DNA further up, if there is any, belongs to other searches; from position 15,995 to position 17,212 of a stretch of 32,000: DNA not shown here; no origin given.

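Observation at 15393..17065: Tandem pair of very acidic paralogous ORFans, each independently promoted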

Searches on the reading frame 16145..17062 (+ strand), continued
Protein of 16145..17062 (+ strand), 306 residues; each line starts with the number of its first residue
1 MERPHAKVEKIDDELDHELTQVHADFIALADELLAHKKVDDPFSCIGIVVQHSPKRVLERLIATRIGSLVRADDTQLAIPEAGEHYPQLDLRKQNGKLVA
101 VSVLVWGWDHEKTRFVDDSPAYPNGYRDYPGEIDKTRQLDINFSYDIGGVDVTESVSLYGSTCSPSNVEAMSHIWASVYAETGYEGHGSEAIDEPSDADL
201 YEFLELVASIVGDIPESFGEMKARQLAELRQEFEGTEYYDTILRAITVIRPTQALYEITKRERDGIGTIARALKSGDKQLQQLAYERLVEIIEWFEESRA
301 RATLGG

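Call 82: find_encoding_contigs(protein=P0054, flank=5000, max_places=2)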
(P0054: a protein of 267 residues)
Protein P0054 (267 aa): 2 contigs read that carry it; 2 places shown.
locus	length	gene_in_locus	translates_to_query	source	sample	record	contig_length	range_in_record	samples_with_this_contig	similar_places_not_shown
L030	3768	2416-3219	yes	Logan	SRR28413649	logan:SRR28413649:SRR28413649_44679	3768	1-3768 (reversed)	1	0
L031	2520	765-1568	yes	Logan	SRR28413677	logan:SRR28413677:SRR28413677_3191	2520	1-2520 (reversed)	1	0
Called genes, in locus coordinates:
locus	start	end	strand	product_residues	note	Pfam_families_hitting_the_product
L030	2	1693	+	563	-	?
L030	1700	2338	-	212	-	-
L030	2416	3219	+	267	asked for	-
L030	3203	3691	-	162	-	PF00588:SpoU_methylase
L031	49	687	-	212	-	-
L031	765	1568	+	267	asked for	-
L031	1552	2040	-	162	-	PF00588:SpoU_methylase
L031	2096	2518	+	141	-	?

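Call 86: find_related_loci(query=A4, collection=viral_contigs, flank=5000)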
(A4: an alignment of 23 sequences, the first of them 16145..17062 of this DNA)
Query A4 (306 aa) in viral_contigs; peptide patterns used: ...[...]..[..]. (x = any residue, [..] = any of these).
3 stretches matched a pattern, but none encodes a relative of the query by tblastn (E <= 1e-3).
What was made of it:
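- On DNA mimic / anti-restriction proteins: The motif-based scan of IMG/VR found no relatives (call 86).
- Closest known: Acidic DNA-mimic and anti-restriction proteins. Different: The gene is not on mobile or viral DNA (call 86).
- The motif-based scan found no relatives in viral contigs (call 86).
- Tried and rejected: The viral-contig scan found no relatives (call 86).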

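Call 87: find_related_loci(query=A4, collection=metagenome_contigs, flank=6000)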
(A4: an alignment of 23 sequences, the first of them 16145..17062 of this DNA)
Query A4 (306 aa) in metagenome_contigs; peptide patterns used: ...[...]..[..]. (x = any residue, [..] = any of these).
111 stretches matched a pattern; 18 encode a relative of the query (tblastn E <= 1e-3); 18 distinct loci.
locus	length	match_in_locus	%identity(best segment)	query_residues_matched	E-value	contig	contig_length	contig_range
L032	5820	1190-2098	84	1-303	2e-172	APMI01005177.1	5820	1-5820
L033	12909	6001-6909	56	1-301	4e-106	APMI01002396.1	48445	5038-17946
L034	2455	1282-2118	40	1-277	1e-57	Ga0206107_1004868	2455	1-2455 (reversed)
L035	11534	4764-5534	39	1-256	1e-51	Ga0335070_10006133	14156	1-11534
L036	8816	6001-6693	39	1-230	5e-51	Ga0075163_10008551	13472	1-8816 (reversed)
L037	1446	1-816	36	36-306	6e-46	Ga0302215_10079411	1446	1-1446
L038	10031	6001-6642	43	13-222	2e-43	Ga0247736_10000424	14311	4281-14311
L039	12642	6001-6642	43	13-222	1e-43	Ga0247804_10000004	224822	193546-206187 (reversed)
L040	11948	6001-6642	42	13-222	2e-41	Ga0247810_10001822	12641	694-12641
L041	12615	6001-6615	42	28-229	3e-41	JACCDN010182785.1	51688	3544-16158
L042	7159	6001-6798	33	13-275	3e-40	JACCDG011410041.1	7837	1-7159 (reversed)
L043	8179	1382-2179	33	13-275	3e-40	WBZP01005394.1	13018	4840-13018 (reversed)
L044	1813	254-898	39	16-227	5e-39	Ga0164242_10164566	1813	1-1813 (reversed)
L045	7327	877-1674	36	28-293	3e-38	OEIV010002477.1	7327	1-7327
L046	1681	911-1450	30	11-187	4e-16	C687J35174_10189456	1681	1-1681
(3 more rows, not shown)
